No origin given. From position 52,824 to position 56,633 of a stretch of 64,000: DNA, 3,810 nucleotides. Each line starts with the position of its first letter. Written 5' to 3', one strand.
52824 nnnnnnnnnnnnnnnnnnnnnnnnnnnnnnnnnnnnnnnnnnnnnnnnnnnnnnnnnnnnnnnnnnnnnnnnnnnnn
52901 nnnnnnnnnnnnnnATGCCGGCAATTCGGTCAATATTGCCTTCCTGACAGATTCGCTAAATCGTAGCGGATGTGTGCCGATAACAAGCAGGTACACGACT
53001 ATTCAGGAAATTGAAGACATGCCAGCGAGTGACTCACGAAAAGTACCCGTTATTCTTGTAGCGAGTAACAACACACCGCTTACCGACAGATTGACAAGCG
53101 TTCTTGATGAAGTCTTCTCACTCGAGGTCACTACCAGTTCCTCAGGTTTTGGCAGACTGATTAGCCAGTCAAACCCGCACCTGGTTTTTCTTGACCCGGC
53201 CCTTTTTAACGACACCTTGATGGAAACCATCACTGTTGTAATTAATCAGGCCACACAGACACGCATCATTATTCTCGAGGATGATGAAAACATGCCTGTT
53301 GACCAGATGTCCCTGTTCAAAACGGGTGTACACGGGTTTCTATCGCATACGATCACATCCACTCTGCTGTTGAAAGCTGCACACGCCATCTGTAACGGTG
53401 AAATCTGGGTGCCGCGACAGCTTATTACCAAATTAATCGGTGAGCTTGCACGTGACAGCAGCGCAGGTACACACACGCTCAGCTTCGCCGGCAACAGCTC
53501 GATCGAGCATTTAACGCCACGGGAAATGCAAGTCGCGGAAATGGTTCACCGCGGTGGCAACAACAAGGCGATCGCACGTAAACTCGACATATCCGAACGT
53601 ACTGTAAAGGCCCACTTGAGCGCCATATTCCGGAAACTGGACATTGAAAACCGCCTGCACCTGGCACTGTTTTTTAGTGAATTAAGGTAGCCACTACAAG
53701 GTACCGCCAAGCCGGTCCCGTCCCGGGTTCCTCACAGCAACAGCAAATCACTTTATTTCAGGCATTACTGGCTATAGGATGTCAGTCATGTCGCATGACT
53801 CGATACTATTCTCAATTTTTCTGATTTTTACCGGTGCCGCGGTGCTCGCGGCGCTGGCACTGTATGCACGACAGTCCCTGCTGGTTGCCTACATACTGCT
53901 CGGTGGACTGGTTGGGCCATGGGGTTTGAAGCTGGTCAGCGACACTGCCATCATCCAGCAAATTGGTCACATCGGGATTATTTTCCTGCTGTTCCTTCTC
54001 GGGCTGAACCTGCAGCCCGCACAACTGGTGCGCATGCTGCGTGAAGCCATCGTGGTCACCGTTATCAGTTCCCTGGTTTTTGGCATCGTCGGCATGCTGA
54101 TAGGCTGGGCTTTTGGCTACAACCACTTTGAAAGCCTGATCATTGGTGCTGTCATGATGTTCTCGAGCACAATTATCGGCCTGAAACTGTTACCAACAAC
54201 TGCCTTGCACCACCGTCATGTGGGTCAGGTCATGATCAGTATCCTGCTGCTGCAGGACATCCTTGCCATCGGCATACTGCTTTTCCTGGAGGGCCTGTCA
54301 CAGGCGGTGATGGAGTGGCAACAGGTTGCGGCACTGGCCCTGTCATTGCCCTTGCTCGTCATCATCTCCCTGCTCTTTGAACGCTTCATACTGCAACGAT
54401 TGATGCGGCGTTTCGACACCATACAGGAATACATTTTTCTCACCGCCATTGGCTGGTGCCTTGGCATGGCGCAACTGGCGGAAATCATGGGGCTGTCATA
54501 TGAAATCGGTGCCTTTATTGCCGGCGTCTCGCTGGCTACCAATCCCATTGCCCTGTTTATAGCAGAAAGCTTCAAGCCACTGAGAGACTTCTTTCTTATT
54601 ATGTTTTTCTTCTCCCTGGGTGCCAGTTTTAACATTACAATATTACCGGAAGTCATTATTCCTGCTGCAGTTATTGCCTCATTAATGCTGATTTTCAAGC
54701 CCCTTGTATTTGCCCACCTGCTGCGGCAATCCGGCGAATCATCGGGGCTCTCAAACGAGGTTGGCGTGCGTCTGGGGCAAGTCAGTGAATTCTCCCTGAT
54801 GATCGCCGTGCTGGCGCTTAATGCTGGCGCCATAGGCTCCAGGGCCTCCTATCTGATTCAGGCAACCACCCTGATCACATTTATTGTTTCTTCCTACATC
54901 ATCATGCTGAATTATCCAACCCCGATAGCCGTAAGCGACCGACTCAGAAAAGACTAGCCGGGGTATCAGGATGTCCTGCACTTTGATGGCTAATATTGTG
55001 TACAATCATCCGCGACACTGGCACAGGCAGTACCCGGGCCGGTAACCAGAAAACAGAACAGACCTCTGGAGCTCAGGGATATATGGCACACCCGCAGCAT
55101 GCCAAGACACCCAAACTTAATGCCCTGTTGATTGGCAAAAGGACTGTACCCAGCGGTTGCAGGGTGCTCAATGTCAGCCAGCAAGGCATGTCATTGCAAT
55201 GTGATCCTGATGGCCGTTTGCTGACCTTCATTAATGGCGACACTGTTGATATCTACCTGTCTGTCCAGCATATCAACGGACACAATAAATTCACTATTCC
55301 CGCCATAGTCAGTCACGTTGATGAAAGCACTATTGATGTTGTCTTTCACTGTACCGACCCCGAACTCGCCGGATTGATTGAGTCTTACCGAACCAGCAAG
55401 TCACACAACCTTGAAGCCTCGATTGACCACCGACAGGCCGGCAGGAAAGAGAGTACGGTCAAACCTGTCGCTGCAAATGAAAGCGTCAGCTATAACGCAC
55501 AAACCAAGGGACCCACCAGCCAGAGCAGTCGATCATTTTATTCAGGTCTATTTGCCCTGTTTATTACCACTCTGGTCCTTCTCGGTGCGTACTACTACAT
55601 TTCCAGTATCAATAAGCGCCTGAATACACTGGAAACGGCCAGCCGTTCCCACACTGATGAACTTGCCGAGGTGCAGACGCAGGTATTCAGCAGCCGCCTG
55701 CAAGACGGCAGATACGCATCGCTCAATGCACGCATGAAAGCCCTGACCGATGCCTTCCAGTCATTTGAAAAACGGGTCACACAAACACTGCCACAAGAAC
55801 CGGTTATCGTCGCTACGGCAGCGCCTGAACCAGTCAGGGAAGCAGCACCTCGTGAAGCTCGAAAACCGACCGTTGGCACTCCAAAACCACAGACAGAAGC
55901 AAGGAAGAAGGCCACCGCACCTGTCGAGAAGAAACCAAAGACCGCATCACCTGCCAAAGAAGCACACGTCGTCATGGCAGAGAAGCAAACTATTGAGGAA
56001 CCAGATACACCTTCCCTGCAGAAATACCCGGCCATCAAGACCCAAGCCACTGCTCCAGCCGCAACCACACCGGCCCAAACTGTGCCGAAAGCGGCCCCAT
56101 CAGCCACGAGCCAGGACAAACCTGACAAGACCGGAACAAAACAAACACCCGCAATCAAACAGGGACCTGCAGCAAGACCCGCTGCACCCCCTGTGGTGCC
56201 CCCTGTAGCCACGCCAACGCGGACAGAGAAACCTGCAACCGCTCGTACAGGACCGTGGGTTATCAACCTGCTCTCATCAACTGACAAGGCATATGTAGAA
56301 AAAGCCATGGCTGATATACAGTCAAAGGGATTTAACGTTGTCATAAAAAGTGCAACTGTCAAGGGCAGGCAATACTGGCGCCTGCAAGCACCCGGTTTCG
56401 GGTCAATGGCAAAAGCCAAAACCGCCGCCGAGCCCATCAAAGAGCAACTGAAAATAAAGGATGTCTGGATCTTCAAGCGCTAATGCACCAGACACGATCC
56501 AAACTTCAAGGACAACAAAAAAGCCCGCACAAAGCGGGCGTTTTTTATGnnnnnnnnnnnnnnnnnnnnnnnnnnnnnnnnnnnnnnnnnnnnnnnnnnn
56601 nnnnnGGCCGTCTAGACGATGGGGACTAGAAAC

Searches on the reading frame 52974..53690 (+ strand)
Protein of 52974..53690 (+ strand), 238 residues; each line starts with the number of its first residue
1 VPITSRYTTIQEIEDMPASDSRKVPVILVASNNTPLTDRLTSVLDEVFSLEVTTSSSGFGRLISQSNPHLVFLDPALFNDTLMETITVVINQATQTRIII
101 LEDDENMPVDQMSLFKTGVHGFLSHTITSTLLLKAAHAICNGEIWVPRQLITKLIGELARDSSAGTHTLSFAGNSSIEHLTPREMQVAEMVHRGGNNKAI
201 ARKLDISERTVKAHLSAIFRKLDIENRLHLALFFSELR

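Call 4: search_protein_families(library=pfam, proteins=[window:52974-53690:+], max_evalue=0.01)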
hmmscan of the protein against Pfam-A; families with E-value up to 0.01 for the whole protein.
window:52974-53690:+ (238 aa): 8 families
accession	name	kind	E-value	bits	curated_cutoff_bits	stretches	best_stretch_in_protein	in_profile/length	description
PF00196.25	GerE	-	6.7e-19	67.7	23.5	1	179-233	2-56/57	Bacterial regulatory proteins, luxR family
PF04545.22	Sigma70_r4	-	4.5e-05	23.3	24.1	1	177-222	2-48/50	Sigma-70, region 4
PF08281.18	Sigma70_r4_2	-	0.00013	22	25.7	1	177-222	8-54/54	Sigma-70, region 4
PF13384.12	HTH_23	-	0.00065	19.9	24.6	1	185-212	8-35/50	Homeodomain-like domain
PF00072.30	Response_reg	-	0.002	18.7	30.2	1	27-135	1-109/111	Response regulator receiver domain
PF13518.12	HTH_28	-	0.0024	18.4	25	1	186-215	4-33/52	Helix-turn-helix domain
PF09862.15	DUF2089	-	0.0026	17.8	33.4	1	191-224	13-46/47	Domain of unknown function (DUF2089)-HTH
PF04967.18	HTH_10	-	0.0095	16.2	23.1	0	196-222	25-51/53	HTH DNA binding domain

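Call 5: search_protein_families(library=ncbifam, proteins=[window:52974-53690:+], max_evalue=0.01)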
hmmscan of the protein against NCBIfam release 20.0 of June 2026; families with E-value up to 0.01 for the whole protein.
window:52974-53690:+ (238 aa): 26 families (the best 25 are shown)
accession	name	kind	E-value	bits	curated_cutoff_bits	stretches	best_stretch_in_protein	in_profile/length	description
NF007935.0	PRK10651.1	equivalog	1.5e-22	79.9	250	1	61-234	46-210/216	two-component system response regulator NarL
NF041830.1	RR_TF_ErdR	exception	3.6e-17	62.8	390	1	59-236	41-207/213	response regulator transcription factor ErdR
NF007505.1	PRK10100.1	equivalog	4.3e-16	59.2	250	1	66-228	40-193/204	biofilm master transcriptional regulator CsgD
NF052445.1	RespRegMctR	equivalog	8.5e-15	54.7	300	1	27-230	5-195/205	two-component system response regulator MctR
TIGR03020.2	EpsA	equivalog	6e-14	52.3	170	1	170-229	181-240/247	XrtB/PEP-CTERM-associated transcriptional regulator EpsA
NF011896.0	PRK15369.1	equivalog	3.3e-13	49.7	242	1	63-231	45-201/211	two component system response regulator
NF047785.1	respo_reg_MadR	equivalog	8.1e-13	48.2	300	1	38-228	14-197/209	MadR family response regulator transcription factor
NF007708.0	PRK10403.1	equivalog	1.2e-12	47.7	343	1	62-236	47-210/215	nitrate/nitrite response regulator protein NarP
NF052366.1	photon_PedR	equivalog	2.4e-12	46.8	120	1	179-230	2-53/74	photosynthetic electron transport-dependent transcriptional regulator PedR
NF007018.1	PRK09483.1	equivalog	2.1e-10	40.6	280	1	68-230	48-199/217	UvrY/SirA/GacA family response regulator transcription factor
NF007685.0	PRK10360.1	equivalog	1.7e-09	37.7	258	1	114-231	90-189/196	response regulator transcription factor UhpA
NF006900.1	PRK09390.1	equivalog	4.3e-09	36.2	255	1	174-227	137-190/203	response regulator FixJ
NF040749.1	tetrathio_RR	equivalog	3.8e-08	33.3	290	1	175-227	129-181/191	tetrathionate respiration response regulator TtrR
NF003420.0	PRK04841.1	equivalog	5.9e-08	31.2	537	1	179-227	838-886/903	HTH-type transcriptional regulator MalT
NF007403.0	PRK09935.1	equivalog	5.4e-07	29.4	271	1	115-228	96-198/210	fimbria biosynthesis transcriptional regulator FimZ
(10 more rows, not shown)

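Call 11: search_solved_structures(query=window:52974-53690:+, max_evalue=0.01, show_alignments=3)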
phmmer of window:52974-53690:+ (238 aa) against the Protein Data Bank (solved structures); distinct sequences matched with E-value up to 0.01: 34.
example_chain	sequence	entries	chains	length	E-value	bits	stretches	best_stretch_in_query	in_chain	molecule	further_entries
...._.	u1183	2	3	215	1.1e-15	61.4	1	56-234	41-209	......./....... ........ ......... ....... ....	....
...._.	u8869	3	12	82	1.3e-09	41.5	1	171-234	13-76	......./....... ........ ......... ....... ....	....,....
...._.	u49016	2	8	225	1.7e-09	41.1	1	129-232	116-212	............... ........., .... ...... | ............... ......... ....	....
8u3b_G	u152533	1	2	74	3.5e-09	40.1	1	177-234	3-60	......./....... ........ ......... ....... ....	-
5hev_A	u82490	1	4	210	6.5e-09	39.2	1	58-233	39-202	Response regulator protein VraR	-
4ldz_A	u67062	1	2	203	2.5e-08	37.3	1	177-229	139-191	Transcriptional regulatory protein DesR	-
4wt0_B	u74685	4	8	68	2e-07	34.4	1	178-233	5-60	Response regulator receiver domain protein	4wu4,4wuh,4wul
4wsz_A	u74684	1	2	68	9.7e-07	32.1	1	178-233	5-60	Response regulator receiver domain protein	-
3qp5_A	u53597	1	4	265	1.8e-06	31.3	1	179-232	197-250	CviR transcriptional regulator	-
4yn8_A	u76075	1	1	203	4.5e-06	29.9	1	178-228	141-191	Response regulator ChrA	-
7ve4_A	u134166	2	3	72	5e-06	29.8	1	178-233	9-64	DNA-binding response regulator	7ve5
4gvp_A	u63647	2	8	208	6e-06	29.5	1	177-233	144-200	Response regulator protein vraR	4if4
7ve6_A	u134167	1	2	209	6e-06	29.5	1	176-233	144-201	Response regulator protein VraR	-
2rnj_A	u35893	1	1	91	6.9e-06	29.3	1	177-233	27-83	Response regulator protein vraR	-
7x1k_A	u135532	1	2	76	7.3e-06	29.2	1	178-229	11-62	Chemotaxis protein CheY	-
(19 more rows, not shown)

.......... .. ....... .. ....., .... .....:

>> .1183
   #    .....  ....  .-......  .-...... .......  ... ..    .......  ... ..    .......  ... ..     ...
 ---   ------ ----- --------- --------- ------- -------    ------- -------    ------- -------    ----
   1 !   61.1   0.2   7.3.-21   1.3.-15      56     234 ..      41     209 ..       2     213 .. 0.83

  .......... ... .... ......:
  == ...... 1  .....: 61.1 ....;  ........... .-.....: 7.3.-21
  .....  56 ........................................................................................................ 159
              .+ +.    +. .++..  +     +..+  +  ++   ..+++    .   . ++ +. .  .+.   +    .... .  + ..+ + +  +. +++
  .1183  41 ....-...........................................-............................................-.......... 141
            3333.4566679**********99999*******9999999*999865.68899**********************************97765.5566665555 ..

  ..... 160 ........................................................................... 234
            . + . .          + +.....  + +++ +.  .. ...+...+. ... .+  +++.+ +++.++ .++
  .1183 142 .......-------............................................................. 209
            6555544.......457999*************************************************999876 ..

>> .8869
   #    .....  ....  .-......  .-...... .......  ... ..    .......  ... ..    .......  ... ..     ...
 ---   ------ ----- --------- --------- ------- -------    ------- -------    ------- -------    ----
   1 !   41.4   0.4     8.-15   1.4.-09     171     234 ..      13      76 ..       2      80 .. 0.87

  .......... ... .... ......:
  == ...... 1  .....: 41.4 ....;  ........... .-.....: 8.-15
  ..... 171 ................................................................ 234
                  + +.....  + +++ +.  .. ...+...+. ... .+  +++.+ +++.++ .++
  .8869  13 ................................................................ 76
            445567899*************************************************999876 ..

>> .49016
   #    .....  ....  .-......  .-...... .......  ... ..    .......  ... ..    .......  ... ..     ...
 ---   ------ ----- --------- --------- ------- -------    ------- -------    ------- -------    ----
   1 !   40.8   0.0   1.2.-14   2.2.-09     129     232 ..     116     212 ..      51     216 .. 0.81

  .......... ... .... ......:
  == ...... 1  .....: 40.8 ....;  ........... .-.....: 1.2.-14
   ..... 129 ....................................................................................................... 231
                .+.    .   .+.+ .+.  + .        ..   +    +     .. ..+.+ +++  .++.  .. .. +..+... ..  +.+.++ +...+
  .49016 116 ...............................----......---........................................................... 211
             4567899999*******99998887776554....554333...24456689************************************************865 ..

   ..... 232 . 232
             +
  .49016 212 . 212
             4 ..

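Call 14: find_homologous_proteins(query=window:52974-53690:+, max_evalue=0.00001)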
Query window:52974-53690:+ (238 aa): 733 proteins with E <= 0.00001 among 1244 candidates; the best 120 are listed.
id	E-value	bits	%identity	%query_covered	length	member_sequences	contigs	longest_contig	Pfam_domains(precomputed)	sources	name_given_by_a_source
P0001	3.5e-138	476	100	94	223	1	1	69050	PF00196.26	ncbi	ncbi:MAG: response regulator transcription factor [Pseudomonadota bacterium]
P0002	4.1e-125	434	87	100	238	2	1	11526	PF00196.26,PF04545.23,PF08281.19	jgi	-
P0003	1.1e-124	432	88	96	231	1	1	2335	PF00196.26,PF04545.23,PF08281.19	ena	-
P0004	1.3e-124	432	84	100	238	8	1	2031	PF00196.26,PF04545.23,PF08281.19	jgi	-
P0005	4.5e-122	424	84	100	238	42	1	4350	PF00196.26,PF04545.23,PF08281.19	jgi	jgi:two-component system nitrate/nitrite response regulator NarL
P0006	2.1e-120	418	88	94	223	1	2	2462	PF00196.26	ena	-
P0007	6.2e-119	414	87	94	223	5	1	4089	PF00196.26,PF04545.23,PF08281.19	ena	-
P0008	8.3e-119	413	86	94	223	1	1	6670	PF00196.26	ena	-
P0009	4.1e-118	411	86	94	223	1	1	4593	PF00196.26,PF04545.23,PF08281.19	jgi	jgi:two-component system nitrate/nitrite response regulator NarL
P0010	5.5e-118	410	86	94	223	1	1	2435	PF00196.26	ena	-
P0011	6.4e-118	410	86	94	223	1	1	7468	PF00196.26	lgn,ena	-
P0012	4.2e-117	408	85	94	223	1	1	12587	PF00196.26,PF04545.23,PF08281.19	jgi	jgi:two-component system nitrate/nitrite response regulator NarL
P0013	1.0e-116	406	85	94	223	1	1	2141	PF00196.26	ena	-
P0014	1.2e-116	406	85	94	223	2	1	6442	PF00196.26,PF04545.23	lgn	-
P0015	1.4e-116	406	85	94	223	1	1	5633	PF00196.26,PF04545.23,PF08281.19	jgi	jgi:two-component system nitrate/nitrite response regulator NarL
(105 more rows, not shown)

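Call 50: predict_structure(alignment_id=A2)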
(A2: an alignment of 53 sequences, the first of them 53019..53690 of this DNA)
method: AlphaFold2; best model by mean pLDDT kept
length: 223 residues; sequences in the alignment: 53
mean_pLDDT: 81.8   pTM: 0.60
mean pLDDT of the five models: 81.8, 81.5, 80.8, 79.8, 79.6
residues with pLDDT >= 90: 91; 70-90: 94; 50-70: 16; < 50: 22
segments of 3 or more residues with pLDDT < 50: 1-6, 149-160, 221-223
pLDDT, mean of each block of 10 residues (from residue 1): 55 94 94 92 88 93 90 86 86 80 89 92 89 80 57 38 78 85 91 94 85 75 44
secondary structure, 60 per line:
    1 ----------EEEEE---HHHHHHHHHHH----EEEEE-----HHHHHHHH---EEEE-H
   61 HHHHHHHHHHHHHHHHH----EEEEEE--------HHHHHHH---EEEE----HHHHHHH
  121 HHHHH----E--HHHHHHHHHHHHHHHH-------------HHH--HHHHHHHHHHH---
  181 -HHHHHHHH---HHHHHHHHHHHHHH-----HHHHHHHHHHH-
elements in order: E11-15 H19-29 E34-38 H44-51 E55-58 H60-77 E82-87 H96-102 E106-109 H114-125 H133-148 H167-177 H182-189 H193-206 H212-222

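Call 54: fold_search(model_id=the predicted structure, library=pdb)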
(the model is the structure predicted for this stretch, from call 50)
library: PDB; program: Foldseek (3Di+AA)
matches with E <= 10: 1765; with E <= 0.001: 241
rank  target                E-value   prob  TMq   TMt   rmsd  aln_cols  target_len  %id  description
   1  5hev_A                5.6e-12  1.00  0.52  0.55  15.8       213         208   22  Crystal Structure of the beryllofluoride-activated LiaR from Enterococcus faecium (released 2016-11-16)
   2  5hev_B                7.5e-12  1.00  0.52  0.55  15.9       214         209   21  Crystal Structure of the beryllofluoride-activated LiaR from Enterococcus faecium (released 2016-11-16)
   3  4gvp_A                1.0e-11  1.00  0.50  0.54  11.3       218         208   18  Crystal Structure of the Response Regulator Protein VraR from Staphylococcus aureus (released 2013-05-08)
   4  5hev_C                1.4e-11  1.00  0.51  0.54  18.9       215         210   22  Crystal Structure of the beryllofluoride-activated LiaR from Enterococcus faecium (released 2016-11-16)
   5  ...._B                2.2e-11  1.00  0.49  0.51  14.3       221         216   22  Vibrio cholerae VpsT bound to c-di-GMP (released 2010-02-09)
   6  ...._B                2.6e-11  1.00  0.50  0.51  14.0       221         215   22  Vibrio cholerae VpsT (released 2010-02-09)
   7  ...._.                1.4e-10  1.00  0.46  0.47  14.5       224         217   21  Vibrio cholerae VpsT (released 2010-02-09)
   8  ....                  1.9e-10  1.00  0.51  0.56   7.4       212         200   24  THE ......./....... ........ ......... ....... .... FROM NARL (released 1996-11-08)
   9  6eo2                  3.9e-10  1.00  0.48  0.51  15.5       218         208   18  Conformational dynamism for DNA interaction in Salmonella typhimurium RcsB response regulator. S207C crossed (released 2017-11-15)
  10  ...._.                4.1e-10  1.00  0.53  0.57   7.4       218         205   23  THE STRUCTURE OF THE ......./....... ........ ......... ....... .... IN THE MONOCLINIC C2 CRYSTAL FORM (released 1998-03-18)
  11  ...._C                4.6e-10  1.00  0.47  0.48  14.3       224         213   21  Vibrio cholerae VpsT (released 2010-02-09)
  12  1yio                  7.0e-10  1.00  0.43  0.48  13.8       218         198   20  Crystallographic structure of response regulator StyR from Pseudomonas fluorescens (released 2005-09-27)
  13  4yn8                  8.3e-10  1.00  0.47  0.52  17.7       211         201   20  Crystal Structure of Response Regulator ChrA in Heme-Sensing Two Component System (released 2015-08-19)
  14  8zwn_C                1.1e-09  1.00  0.48  0.52  17.1       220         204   17  Crystal structure of DNA-binding transcriptional activator EvgA from Escherichia coli str. K-12 substr. MG1655 (released 2025-06-18)
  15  8zwn_A                1.7e-09  1.00  0.46  0.50  17.6       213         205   18  Crystal structure of DNA-binding transcriptional activator EvgA from Escherichia coli str. K-12 substr. MG1655 (released 2025-06-18)
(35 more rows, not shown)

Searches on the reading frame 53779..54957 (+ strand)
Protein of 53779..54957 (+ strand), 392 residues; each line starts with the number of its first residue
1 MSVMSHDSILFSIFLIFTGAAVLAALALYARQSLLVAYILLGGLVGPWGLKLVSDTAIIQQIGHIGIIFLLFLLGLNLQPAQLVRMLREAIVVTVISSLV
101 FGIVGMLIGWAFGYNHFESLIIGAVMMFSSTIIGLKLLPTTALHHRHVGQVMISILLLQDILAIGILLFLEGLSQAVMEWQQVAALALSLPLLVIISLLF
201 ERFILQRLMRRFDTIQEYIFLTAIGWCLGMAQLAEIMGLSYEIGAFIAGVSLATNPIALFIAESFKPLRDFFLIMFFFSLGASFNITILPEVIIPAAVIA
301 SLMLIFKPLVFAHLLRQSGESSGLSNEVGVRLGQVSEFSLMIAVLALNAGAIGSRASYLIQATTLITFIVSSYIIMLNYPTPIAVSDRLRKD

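Call 4: search_protein_families(library=pfam, proteins=[window:53779-54957:+], max_evalue=0.01)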
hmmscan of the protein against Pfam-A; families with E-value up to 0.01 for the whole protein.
window:53779-54957:+ (392 aa): 1 family
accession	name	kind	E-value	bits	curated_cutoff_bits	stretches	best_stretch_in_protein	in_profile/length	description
PF00999.27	Na_H_Exchanger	-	1.3e-47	162.9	26.2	1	23-373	6-367/375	Sodium/hydrogen exchanger, transmembrane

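Call 5: search_protein_families(library=ncbifam, proteins=[window:53779-54957:+], max_evalue=0.01)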
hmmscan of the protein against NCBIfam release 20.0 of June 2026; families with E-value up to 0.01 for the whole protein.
window:53779-54957:+ (392 aa): 5 families
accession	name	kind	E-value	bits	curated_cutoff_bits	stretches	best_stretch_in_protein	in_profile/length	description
NF045626.1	FeTrans_MagA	equivalog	6.3e-39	134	700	1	18-375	16-374/386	iron transporter MagA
TIGR00932.1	2a37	subfamily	1.2e-37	129.9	238.3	1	22-285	6-275/275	monovalent cation:proton antiporter-2 (CPA2) family protein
NF002973.0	PRK03659.1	equivalog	6.8e-33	114.1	804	1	9-364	6-362/602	glutathione-regulated potassium-efflux system protein KefB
NF002924.0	PRK03562.1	equivalog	2.4e-31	108.8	752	1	9-375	6-376/623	glutathione-regulated potassium-efflux system protein KefC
NF007950.1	PRK10669.1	equivalog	8.9e-25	87.5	700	1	19-374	17-383/547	YbaL family putative K(+) efflux transporter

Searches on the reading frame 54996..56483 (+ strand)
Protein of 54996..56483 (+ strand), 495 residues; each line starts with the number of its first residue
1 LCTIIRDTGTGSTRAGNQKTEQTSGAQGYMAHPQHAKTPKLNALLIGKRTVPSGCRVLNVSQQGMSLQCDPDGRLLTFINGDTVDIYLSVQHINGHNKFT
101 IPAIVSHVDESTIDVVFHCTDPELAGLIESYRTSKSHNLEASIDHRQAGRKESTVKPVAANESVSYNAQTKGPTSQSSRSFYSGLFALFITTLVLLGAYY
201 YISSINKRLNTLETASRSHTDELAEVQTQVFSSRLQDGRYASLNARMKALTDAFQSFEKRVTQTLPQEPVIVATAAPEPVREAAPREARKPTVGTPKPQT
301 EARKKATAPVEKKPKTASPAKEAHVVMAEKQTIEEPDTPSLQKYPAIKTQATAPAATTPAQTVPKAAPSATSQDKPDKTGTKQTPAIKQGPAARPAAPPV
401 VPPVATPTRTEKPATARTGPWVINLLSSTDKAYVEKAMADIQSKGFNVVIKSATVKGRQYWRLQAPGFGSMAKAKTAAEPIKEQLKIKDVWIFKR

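Call 8: search_protein_families(library=pfam, proteins=[window:54996-56483:+], max_evalue=0.001)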
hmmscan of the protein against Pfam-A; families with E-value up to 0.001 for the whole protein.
window:54996-56483:+ (495 aa): 1 family
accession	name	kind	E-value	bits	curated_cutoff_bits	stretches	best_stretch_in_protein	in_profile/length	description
PF05036.18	SPOR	-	2.2e-07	31.5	21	1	419-487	3-69/76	SPOR domain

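Call 23: search_protein_families(library=pfam, proteins=[window:54996-56483:+], max_evalue=1)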
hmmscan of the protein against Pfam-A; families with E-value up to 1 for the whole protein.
window:54996-56483:+ (495 aa): 2 families
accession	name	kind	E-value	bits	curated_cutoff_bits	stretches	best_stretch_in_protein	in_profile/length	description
PF05036.18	SPOR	-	2.2e-07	31.5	21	1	419-487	3-69/76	SPOR domain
PF07238.19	PilZ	-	0.028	15.2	22.5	1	55-124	25-92/102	PilZ domain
